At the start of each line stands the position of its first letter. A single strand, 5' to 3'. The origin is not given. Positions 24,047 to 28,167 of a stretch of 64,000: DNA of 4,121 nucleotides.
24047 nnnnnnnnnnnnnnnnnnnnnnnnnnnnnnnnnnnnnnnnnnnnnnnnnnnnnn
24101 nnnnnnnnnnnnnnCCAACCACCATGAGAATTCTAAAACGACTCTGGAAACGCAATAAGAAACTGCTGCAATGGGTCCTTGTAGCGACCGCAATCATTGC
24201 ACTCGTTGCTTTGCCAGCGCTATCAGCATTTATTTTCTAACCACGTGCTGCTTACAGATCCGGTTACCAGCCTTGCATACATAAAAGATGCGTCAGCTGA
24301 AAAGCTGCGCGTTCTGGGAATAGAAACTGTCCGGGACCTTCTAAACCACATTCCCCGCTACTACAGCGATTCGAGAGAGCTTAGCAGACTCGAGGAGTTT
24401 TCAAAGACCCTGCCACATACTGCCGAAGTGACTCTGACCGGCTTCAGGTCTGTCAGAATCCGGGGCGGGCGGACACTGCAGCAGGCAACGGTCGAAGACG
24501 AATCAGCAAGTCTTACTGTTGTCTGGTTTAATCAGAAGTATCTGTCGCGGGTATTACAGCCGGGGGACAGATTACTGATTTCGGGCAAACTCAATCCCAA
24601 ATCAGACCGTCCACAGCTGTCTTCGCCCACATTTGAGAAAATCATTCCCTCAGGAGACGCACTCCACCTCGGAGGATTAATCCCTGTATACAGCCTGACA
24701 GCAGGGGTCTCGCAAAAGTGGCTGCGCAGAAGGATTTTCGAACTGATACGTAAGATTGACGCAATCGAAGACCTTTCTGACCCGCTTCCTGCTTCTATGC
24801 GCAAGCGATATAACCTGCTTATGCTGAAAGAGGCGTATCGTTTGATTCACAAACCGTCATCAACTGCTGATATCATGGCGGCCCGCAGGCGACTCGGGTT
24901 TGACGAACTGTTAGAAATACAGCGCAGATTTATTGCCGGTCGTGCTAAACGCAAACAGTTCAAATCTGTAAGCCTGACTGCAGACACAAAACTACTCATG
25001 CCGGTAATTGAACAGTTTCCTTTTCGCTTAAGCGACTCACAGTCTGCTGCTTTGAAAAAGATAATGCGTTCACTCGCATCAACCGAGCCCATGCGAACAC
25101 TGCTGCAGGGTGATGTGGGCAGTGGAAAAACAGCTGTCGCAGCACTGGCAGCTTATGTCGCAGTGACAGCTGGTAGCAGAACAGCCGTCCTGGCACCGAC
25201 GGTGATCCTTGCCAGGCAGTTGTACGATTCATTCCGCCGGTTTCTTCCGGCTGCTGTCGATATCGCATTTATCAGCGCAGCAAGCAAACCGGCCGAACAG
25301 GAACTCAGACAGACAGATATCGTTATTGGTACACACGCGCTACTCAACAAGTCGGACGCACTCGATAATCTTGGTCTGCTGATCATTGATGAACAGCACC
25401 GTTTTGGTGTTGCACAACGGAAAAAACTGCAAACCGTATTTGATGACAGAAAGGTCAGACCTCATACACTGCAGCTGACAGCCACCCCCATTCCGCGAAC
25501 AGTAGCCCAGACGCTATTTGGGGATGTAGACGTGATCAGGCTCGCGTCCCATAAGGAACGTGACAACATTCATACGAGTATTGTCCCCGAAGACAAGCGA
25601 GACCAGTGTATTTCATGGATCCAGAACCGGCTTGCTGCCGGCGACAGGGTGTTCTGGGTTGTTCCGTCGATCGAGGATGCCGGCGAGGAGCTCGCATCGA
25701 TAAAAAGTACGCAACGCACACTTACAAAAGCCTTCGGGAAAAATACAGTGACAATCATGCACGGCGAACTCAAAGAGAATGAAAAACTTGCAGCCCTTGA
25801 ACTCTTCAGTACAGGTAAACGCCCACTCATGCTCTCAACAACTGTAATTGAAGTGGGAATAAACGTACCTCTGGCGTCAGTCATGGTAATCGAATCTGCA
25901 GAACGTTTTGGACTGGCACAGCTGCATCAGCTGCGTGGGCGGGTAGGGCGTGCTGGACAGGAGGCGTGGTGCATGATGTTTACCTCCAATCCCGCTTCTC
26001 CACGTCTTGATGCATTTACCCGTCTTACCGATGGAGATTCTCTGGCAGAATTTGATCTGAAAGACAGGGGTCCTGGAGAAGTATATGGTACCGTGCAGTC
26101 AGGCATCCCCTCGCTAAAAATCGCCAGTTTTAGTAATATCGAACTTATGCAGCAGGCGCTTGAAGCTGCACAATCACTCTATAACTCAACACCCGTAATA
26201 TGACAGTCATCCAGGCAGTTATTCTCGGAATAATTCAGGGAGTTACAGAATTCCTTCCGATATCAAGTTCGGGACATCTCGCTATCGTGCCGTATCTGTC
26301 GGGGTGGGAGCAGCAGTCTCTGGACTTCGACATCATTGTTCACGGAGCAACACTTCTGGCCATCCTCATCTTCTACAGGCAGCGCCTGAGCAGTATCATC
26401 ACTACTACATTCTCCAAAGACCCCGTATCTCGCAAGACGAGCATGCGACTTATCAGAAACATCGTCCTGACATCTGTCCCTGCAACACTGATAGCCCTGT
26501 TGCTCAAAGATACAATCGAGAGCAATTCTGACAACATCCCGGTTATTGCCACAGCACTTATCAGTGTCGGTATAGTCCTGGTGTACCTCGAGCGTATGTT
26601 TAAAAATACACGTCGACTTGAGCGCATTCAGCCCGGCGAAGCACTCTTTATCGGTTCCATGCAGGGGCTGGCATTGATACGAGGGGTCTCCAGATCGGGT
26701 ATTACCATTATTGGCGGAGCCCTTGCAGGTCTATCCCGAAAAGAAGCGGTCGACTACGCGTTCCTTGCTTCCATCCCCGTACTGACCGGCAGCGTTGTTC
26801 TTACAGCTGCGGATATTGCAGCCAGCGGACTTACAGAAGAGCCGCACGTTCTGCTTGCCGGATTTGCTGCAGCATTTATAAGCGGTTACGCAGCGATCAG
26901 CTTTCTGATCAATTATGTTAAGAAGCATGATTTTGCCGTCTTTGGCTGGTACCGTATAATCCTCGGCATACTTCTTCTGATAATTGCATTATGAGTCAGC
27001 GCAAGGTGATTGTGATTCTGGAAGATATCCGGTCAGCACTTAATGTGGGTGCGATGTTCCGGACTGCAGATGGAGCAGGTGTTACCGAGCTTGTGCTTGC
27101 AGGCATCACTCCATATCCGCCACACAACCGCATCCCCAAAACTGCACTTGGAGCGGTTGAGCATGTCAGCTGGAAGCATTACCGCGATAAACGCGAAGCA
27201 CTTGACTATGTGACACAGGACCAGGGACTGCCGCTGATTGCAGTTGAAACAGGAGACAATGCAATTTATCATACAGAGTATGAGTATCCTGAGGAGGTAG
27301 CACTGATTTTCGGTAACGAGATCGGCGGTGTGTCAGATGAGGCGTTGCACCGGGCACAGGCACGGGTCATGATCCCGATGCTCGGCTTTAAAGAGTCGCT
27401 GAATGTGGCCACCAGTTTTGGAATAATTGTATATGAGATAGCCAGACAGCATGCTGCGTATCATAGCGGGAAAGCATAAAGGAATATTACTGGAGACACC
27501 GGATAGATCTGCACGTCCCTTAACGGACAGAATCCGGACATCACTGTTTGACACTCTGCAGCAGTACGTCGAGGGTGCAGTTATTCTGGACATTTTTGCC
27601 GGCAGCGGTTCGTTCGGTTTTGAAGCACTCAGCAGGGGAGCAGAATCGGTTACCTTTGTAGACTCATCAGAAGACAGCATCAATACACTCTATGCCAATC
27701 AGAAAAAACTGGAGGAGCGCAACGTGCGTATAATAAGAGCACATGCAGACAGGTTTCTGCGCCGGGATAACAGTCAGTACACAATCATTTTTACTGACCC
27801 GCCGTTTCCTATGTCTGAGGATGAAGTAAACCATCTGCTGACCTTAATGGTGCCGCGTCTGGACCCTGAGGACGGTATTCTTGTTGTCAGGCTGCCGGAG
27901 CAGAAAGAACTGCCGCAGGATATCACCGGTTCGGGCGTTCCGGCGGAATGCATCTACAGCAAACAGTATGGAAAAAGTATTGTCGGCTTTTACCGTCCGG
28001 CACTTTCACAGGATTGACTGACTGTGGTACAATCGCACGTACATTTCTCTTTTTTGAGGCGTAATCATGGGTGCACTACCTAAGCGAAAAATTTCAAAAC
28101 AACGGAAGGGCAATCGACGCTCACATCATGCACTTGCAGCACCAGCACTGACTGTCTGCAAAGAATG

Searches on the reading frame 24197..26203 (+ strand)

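Call 8: search_protein_families(library=pfam, proteins=[window:24197-26203:+], max_evalue=0.01)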
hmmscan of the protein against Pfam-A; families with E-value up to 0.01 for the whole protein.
window:24197-26203:+ (668 aa): 11 families
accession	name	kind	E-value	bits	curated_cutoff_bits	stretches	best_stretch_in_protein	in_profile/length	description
PF00270.35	DEAD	-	4.1e-24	85.6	26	1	282-437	4-165/167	DEAD/DEAH box helicase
PF17191.10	RecG_wedge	-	1.3e-20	74.1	23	1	34-184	13-159/162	RecG wedge domain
PF04851.21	ResIII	-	1.2e-17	64.8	22.5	1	277-431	3-162/164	Type III restriction enzyme, res subunit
PF00271.37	Helicase_C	-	1.3e-15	58.1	23.5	1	478-587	11-110/110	Helicase conserved C-terminal domain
PF01336.31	tRNA_anti-codon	-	6.2e-08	32.9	27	1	86-147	10-73/75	OB-fold nucleic acid binding domain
PF13604.12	AAA_30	-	1.2e-06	28.8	27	1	278-418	2-115/191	AAA domain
PF19833.4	RecG_dom3_C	-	4e-06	27.2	26.8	1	612-664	3-57/87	ATP-dependent DNA helicase RecG, domain 3, C-terminal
PF00176.29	SNF2-rel_dom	-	1.2e-05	25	24.9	1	290-451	9-182/290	SNF2-related domain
PF13191.12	AAA_16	-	0.00043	21.3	32.6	1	279-420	5-161/167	AAA ATPase domain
PF07652.20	Flavi_DEAD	-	0.008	16.6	21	0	300-431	6-136/148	Flavivirus DEAD domain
PF13401.12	AAA_22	-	0.0086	16.8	27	0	302-417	9-110/130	AAA domain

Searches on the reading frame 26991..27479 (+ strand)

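Call 8: search_protein_families(library=pfam, proteins=[window:26991-27479:+], max_evalue=0.01)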
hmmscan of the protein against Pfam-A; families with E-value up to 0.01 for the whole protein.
window:26991-27479:+ (162 aa): 1 family
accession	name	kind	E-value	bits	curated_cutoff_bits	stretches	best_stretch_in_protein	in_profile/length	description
PF00588.24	SpoU_methylase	-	8.9e-33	113.8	29.7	1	6-148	2-142/142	SpoU rRNA Methylase family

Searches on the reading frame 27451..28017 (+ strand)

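Call 8: search_protein_families(library=pfam, proteins=[window:27451-28017:+], max_evalue=0.01)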
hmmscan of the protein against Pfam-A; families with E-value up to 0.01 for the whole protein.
window:27451-28017:+ (188 aa): 6 families
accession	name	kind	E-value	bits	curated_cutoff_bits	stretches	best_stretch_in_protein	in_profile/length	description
PF03602.21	Cons_hypoth95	-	1.7e-38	132.5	24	1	2-181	1-181/182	Conserved hypothetical protein 95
PF05175.20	MTS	-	3.2e-06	27.3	23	1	32-131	23-120/170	Methyltransferase small domain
PF13649.12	Methyltransf_25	-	4.6e-06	27.7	27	1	45-133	1-89/97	Methyltransferase domain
PF13847.12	Methyltransf_31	-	9.6e-06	25.8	27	1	42-168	4-132/145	Methyltransferase domain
PF02086.21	MethyltransfD12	-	5.1e-05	23.6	22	1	31-82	7-60/253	D12 class N6 adenine-specific DNA methyltransferase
PF01555.25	N6_N4_Mtase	-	0.0022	18.4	26.7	0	41-75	181-214/221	DNA methylase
